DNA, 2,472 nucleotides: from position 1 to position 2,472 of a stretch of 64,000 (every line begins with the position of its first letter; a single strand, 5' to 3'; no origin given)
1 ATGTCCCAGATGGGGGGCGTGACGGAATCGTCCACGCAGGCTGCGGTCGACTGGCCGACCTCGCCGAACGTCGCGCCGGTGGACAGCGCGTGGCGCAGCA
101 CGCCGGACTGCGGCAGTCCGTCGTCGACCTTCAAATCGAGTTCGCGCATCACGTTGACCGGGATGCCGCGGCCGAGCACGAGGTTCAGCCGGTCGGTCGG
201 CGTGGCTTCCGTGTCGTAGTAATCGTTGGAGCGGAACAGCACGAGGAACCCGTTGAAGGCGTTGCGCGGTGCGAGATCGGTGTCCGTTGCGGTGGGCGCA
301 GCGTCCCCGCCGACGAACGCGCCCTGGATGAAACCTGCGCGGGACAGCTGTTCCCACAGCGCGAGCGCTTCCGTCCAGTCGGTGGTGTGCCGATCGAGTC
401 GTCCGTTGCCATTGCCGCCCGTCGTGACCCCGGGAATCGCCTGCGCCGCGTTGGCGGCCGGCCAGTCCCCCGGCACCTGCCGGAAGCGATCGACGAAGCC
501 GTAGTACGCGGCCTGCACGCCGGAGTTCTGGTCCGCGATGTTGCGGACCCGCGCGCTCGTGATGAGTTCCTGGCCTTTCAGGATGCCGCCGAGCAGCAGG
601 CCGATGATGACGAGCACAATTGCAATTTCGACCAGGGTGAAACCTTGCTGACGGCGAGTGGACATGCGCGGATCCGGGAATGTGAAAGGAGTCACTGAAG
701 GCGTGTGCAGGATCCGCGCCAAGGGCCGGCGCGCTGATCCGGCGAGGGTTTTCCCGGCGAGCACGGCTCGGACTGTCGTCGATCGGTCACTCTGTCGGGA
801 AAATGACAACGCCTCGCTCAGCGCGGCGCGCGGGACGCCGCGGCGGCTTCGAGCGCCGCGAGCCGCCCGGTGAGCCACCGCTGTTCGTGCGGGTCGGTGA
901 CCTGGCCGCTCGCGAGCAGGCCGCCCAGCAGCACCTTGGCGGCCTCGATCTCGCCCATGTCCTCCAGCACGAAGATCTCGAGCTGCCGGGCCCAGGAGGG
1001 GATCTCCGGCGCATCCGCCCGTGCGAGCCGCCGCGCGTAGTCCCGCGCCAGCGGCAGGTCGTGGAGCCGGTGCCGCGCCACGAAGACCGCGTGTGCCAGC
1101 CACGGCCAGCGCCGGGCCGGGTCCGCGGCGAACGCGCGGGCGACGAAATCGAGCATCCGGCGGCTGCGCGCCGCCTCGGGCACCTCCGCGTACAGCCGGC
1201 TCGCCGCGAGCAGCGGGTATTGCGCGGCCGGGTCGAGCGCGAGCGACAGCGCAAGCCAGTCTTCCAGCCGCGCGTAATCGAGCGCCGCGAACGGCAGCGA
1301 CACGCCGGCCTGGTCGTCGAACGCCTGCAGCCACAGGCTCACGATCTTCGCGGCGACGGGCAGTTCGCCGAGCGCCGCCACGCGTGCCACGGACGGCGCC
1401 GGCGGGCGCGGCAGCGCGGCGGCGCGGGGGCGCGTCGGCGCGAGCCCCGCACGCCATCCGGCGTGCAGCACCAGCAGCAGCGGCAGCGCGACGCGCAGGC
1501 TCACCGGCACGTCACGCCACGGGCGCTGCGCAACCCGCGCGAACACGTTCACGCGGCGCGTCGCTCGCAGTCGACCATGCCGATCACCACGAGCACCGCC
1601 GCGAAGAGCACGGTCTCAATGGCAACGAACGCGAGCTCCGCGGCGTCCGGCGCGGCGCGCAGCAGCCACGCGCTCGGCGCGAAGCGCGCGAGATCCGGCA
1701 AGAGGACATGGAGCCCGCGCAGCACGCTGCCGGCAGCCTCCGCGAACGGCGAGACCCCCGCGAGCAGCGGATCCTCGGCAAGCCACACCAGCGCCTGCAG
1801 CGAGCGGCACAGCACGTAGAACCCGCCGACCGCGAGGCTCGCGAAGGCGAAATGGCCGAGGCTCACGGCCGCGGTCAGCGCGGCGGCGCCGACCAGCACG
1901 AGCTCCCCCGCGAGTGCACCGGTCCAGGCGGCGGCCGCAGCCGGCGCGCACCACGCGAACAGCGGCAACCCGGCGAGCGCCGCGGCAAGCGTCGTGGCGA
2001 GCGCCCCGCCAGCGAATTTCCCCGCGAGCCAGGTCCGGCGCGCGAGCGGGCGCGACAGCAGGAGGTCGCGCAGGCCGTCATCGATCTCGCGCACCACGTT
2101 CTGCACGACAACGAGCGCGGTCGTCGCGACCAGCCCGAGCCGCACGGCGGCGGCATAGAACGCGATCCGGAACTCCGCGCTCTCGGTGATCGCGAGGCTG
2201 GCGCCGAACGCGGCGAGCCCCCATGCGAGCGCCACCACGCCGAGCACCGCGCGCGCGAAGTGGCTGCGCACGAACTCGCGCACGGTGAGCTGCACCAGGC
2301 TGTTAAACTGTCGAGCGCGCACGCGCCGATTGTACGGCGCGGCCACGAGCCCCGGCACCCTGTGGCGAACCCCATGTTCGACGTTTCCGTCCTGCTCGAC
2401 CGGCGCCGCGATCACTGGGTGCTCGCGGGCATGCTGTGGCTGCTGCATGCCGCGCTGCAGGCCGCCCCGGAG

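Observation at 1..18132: MSH-class type IV filament locus with rearranged gene order and its own multi-TM kinase / sigma54 regulator pair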

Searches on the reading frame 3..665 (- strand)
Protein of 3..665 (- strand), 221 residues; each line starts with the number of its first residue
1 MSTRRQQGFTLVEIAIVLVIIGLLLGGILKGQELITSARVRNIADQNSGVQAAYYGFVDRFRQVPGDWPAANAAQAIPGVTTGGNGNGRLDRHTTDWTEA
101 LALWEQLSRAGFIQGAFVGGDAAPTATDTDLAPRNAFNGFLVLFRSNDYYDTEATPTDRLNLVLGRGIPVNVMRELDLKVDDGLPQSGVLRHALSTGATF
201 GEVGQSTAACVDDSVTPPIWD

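Call 9: search_protein_families(library=ncbifam, proteins=[window:3-665:-], max_evalue=0.01)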
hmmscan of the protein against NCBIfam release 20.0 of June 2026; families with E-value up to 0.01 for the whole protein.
window:3-665:- (221 aa): 5 families
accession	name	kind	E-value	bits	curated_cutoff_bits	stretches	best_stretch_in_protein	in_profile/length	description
TIGR02532.1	IV_pilin_GFxxxE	domain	9.7e-06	25.2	16.3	1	6-28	1-23/24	prepilin-type N-terminal cleavage/methylation domain-containing protein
TIGR01708.2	typeII_sec_gspH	equivalog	1.4e-05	25.1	80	1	6-29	1-24/169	type II secretion system minor pseudopilin GspH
TIGR01710.1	typeII_sec_gspG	equivalog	0.00035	20.6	88.85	1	7-28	1-22/134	type II secretion system major pseudopilin GspG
NF040999.1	pilin_ComGC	equivalog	0.0018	18.4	75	1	6-25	1-20/84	competence type IV pilus major pilin ComGC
NF007800.0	PRK10506.1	equivalog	0.0098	15.7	158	0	3-43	5-46/163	prepilin peptidase-dependent protein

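Call 11: search_protein_families(library=pfam, proteins=[window:3-665:-], max_evalue=0.05)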
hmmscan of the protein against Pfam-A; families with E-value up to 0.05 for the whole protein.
window:3-665:- (221 aa): 1 family
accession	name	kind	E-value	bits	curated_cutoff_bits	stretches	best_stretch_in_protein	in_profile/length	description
PF07963.17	N_methyl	-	5.3e-08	32.6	21.2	1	4-29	2-27/27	Prokaryotic N-terminal methylation motif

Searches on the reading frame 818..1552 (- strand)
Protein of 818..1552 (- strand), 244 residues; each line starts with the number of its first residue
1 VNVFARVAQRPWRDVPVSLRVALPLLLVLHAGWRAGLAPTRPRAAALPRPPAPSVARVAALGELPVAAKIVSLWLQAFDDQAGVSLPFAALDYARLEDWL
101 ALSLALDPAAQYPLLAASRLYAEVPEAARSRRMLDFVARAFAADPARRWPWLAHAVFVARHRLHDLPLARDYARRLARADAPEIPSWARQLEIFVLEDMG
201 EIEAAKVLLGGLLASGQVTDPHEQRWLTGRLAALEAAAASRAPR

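Call 9: search_protein_families(library=ncbifam, proteins=[window:818-1552:-], max_evalue=0.01)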
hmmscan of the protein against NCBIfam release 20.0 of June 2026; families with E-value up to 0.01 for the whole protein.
window:818-1552:- (244 aa): 0 families

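Call 11: search_protein_families(library=pfam, proteins=[window:818-1552:-], max_evalue=0.05)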
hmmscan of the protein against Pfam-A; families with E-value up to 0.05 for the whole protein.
window:818-1552:- (244 aa): 0 families

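Call 13: find_encoding_contigs(protein=window:818-1552:-, flank=10000, max_places=6)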
Protein window:818-1552:- (244 aa): 6 contigs read that carry it; 6 places shown.
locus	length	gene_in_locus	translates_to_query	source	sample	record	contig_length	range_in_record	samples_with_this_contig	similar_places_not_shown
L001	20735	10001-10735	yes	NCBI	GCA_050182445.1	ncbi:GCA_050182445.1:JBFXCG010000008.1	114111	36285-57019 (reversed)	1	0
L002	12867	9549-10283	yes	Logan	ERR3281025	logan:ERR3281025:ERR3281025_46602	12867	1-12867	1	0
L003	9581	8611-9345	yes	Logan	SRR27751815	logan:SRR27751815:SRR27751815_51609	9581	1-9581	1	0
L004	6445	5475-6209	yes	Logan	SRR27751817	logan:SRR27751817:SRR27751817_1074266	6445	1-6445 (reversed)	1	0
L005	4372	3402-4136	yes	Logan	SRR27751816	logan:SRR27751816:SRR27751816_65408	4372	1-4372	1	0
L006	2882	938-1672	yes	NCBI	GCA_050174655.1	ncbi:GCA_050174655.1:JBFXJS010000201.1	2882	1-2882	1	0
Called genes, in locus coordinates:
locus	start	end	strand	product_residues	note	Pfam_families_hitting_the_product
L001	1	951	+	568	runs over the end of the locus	PF05157:MshEN, PF00437:T2SSE, PF13191:AAA_16 (weak), PF13401:AAA_22 (faint)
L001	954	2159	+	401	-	PF28597:T2SSF_N, PF00482:T2SSF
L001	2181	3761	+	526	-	-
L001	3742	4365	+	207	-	-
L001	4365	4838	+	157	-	-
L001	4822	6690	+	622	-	-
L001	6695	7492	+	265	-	PF07963:N_methyl (weak)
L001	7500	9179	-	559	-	PF02518:HATPase_c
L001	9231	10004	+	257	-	-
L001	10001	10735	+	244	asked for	-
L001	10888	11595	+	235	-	PF07963:N_methyl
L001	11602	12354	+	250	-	PF00005:ABC_tran, PF13304:AAA_21 (weak)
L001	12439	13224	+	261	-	PF00989:PAS (weak), PF13188:PAS_8 (faint), PF08448:PAS_4 (weak)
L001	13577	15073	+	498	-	PF02332:Phenol_Hydrox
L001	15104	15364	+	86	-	PF06234:TmoB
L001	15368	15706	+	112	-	PF00355:Rieske, PF13806:Rieske_2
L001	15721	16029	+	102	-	PF02406:MmoB_DmpM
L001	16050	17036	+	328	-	PF02332:Phenol_Hydrox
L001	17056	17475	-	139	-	PF02566:OsmC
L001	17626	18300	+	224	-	PF00027:cNMP_binding, PF13545:HTH_Crp_2, PF00325:Crp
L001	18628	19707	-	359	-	PF00589:Phage_integrase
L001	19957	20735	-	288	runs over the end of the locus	PF12834:Phage_int_SAM_2, PF12835:Integrase_1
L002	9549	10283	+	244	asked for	-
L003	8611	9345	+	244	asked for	-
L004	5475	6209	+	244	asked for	-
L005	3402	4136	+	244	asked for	-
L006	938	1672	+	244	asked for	-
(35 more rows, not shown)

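Call 45: search_protein_families(library=pfam, proteins=[L001:11602-12354:+, L001:12439-13224:+, L001:10888-11595:+], max_evalue=0.001)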
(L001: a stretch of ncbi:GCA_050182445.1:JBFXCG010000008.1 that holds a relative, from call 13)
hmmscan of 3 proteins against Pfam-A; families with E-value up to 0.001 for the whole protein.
L001:11602-12354:+ (250 aa): 2 families
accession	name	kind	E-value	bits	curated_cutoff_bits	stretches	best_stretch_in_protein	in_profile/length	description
PF00005.33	ABC_tran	-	2.4e-21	77.2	25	1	32-169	4-136/137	ABC transporter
PF13304.12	AAA_21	-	1.3e-12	48.9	27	1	137-199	233-298/304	AAA domain, putative AbiEii toxin, Type IV TA system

L001:12439-13224:+ (261 aa): 4 families
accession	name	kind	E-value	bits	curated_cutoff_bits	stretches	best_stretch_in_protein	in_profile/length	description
PF08448.16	PAS_4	-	8.4e-07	29.6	23.1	1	13-55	1-43/110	PAS fold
PF13188.13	PAS_8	-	6.9e-06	26.2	21.8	1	10-60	4-55/65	PAS domain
PF00989.32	PAS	-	1.4e-05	25.5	22.6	1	10-50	4-44/113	PAS fold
PF00990.26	GGDEF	-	0.00016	21.9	23.8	1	165-247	61-150/161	Diguanylate cyclase, GGDEF domain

L001:10888-11595:+ (235 aa): 1 family
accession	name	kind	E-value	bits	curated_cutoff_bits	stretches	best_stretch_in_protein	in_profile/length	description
PF07963.17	N_methyl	-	5.8e-08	32.4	21.2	1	4-29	2-27/27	Prokaryotic N-terminal methylation motif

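Call 59: search_protein_families(library=ncbifam, proteins=[L001:11602-12354:+, L001:12439-13224:+, L001:10888-11595:+], max_evalue=0.001)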
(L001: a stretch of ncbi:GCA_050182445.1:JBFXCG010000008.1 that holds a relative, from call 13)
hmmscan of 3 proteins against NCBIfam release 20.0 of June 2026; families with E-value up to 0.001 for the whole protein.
L001:11602-12354:+ (250 aa): 181 families (the best 25 are shown)
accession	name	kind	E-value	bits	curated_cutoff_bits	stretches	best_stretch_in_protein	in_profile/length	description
TIGR01188.1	drrA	subfamily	2.8e-33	115.5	312.45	1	21-227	1-210/302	daunorubicin resistance ABC transporter, ATP-binding protein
TIGR03740.1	galliderm_ABC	subfamily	5.4e-28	98.2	309.75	1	16-224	3-207/223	lantibiotic protection ABC transporter ATP-binding subunit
TIGR04521.1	ECF_ATPase_2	equivalog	7.3e-28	97.4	330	2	123-225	126-229/279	energy-coupling factor transporter ATPase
TIGR03522.1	GldA_ABC_ATP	equivalog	9.2e-28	97.6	402.6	1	18-228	7-219/301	gliding motility-associated ABC transporter ATP-binding subunit GldA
NF010060.0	PRK13537.1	equivalog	1.2e-27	96.7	521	1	14-224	16-229/314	nodulation factor ABC transporter ATP-binding protein NodI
TIGR01288.1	nodI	equivalog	1.2e-26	93.4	424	1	17-223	8-217/303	nodulation factor ABC transporter ATP-binding protein NodI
NF010059.0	PRK13536.1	equivalog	1.8e-26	92.7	549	1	17-220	47-253/342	nodulation factor ABC transporter ATP-binding protein NodI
TIGR03864.1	PQQ_ABC_ATP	hypoth_equivalog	2.1e-26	92.8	302.25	1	14-243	2-234/236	ABC transporter, ATP-binding subunit, PQQ-dependent alcohol dehydrogenase system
NF008039.0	PRK10771.1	equivalog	7e-26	91.1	298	1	33-227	19-216/234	thiamine ABC transporter ATP-binding protein ThiQ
NF011967.0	PRK15439.1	equivalog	6.9e-25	87.4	586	2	11-77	9-75/510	autoinducer 2 ABC transporter ATP-binding protein LsrA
TIGR03375.1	type_I_sec_LssB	subfamily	3.9e-24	84.9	693.1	2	136-224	598-684/696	type I secretion system permease/ATPase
TIGR01277.1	thiQ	equivalog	1.8e-23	83.3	245.05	1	33-220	18-208/213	thiamine ABC transporter ATP-binding protein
NF033858.1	ABC2_perm_RbbA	equivalog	2.6e-23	81.9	1050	1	15-246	268-502/909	ribosome-associated ATPase/putative transporter RbbA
TIGR04406.1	LPS_export_lptB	equivalog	3.3e-23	82.2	240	1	14-224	2-218/239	LPS export ABC transporter ATP-binding protein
NF007739.0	PRK10419.1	subfamily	1.1e-22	80.8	354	2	127-225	137-236/268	nickel ABC transporter ATP-binding protein NikE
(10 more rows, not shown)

L001:12439-13224:+ (261 aa): 1 family
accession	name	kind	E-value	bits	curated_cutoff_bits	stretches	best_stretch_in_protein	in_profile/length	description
NF038266.1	diguan_SiaD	equivalog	5e-05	22.8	290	1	163-247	152-240/252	biofilm regulation diguanylate cyclase SiaD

L001:10888-11595:+ (235 aa): 3 families
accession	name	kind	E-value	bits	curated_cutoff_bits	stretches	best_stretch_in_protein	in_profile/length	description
TIGR02532.1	IV_pilin_GFxxxE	domain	1.1e-05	25.1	16.3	1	6-28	1-23/24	prepilin-type N-terminal cleavage/methylation domain-containing protein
TIGR01708.2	typeII_sec_gspH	equivalog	1.6e-05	25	80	1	6-29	1-24/169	type II secretion system minor pseudopilin GspH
TIGR01710.1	typeII_sec_gspG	equivalog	0.00039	20.5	88.85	1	7-28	1-22/134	type II secretion system major pseudopilin GspG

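Call 88: search_solved_structures(query=A9, max_evalue=10)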
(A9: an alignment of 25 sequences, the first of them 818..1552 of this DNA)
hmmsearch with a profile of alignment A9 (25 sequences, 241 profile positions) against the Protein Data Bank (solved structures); distinct sequences matched with E-value up to 10: 15.
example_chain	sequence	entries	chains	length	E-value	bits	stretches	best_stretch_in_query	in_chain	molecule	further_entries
8bu0_A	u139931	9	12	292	0.0016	21.3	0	84-106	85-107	Consensus tetratricopeptide repeat protein | Crystal structure of an 8-repeat consensus TPR superhelix with Zinc. | Monomer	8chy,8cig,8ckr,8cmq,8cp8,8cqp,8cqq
7obi_A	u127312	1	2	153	0.0016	21.3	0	86-140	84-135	CTPR-rv4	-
2fo7_A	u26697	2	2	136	0.0051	19.6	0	84-106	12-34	SYNTHETIC CONSENSUS TPR PROTEIN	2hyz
8ch0_A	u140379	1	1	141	0.0069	19.2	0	84-106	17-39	Consensus tetratricopeptide repeat protein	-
3kd7_A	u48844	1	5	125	0.019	17.7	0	84-106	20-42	CTPR390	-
9qhc_A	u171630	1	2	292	0.028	17.2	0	84-106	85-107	Engineered tetratricopeptide repeat protein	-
1na0_A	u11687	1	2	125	0.065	16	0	84-106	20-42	designed protein CTPR3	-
9gzg_A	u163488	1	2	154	0.066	16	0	86-106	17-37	Engineered CTPR protein with glutamic acids for conductivity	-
2avp_A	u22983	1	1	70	0.21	14.4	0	84-106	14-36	synthetic consensus TPR protein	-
6rwt_A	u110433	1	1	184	0.42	13.4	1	115-175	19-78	Ubiquinol-cytochrome C chaperone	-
1na3_A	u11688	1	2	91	0.49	13.1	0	84-106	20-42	designed protein CTPR2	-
9qhb_A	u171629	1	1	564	0.89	12.3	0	84-106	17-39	Engineered tetratricopeptide repeat protein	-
6v8e_A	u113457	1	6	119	1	12.1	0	84-106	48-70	Designed protein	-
6vfh_A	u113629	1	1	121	1.2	11.9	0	84-106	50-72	T33_dn10A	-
6vfi_B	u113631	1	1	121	1.2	11.9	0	84-106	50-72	O43_dn18B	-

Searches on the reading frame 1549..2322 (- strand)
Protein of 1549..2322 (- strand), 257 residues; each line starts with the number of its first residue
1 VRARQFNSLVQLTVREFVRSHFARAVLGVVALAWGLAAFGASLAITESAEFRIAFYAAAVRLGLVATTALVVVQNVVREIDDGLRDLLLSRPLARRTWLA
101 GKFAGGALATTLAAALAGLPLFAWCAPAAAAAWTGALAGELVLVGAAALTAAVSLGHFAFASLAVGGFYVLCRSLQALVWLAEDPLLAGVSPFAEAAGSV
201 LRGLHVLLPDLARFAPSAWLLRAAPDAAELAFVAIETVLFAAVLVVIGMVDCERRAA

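Call 9: search_protein_families(library=ncbifam, proteins=[window:1549-2322:-], max_evalue=0.01)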
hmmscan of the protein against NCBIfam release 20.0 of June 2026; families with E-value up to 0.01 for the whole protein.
window:1549-2322:- (257 aa): 0 families

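Call 11: search_protein_families(library=pfam, proteins=[window:1549-2322:-], max_evalue=0.05)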
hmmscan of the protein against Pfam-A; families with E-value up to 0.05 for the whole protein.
window:1549-2322:- (257 aa): 2 families
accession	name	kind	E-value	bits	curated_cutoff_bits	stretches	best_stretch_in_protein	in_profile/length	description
PF12679.13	ABC2_membrane_2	-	0.0019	18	27.2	1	76-166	90-173/283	ABC-2 family transporter protein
PF12698.13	ABC2_membrane_3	-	0.0029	17.2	31.6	1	58-165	166-247/347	ABC-2 family transporter protein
